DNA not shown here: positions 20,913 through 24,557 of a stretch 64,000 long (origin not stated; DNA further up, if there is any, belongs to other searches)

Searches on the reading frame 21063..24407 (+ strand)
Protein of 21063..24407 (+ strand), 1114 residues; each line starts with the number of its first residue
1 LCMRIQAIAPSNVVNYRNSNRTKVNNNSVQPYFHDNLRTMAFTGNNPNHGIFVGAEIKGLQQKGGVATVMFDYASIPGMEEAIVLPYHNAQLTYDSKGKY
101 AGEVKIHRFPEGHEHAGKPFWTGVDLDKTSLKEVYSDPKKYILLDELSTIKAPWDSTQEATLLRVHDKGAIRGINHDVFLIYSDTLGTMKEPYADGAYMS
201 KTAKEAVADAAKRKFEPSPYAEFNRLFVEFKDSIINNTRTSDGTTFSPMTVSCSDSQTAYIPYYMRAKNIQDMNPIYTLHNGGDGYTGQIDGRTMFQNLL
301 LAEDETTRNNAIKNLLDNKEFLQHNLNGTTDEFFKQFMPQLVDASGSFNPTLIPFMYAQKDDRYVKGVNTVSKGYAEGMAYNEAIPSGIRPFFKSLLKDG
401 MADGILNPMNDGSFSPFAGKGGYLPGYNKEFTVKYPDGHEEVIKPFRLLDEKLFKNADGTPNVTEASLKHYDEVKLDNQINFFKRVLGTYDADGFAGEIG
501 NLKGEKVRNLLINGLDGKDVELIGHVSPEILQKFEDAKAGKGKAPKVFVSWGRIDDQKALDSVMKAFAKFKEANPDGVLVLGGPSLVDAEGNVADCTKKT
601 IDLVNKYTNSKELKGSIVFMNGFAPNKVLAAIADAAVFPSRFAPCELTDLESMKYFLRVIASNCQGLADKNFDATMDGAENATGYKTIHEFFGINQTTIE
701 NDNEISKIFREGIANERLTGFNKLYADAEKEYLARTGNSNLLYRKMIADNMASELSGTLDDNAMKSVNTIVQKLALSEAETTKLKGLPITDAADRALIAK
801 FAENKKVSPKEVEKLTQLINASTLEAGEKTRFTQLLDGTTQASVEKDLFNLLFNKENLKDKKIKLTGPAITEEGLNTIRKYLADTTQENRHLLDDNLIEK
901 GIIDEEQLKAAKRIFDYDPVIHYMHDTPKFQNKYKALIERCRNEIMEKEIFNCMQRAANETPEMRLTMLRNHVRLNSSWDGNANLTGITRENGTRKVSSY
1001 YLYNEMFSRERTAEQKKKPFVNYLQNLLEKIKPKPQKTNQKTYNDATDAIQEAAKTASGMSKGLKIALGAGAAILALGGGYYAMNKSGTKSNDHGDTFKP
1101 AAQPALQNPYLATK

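Call 44: search_protein_families(library=pfam, proteins=[window:21063-24407:+], max_evalue=0.00001)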
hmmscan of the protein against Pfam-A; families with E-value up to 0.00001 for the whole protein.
window:21063-24407:+ (1114 aa): 2 families
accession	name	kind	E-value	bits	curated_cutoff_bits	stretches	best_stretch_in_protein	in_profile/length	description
PF00534.26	Glycos_transf_1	-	1.9e-09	37.7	26.4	1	534-669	4-129/172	Glycosyl transferases group 1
PF13692.12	Glyco_trans_1_4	-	3.2e-06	27.9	27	0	546-669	2-113/142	Glycosyl transferases group 1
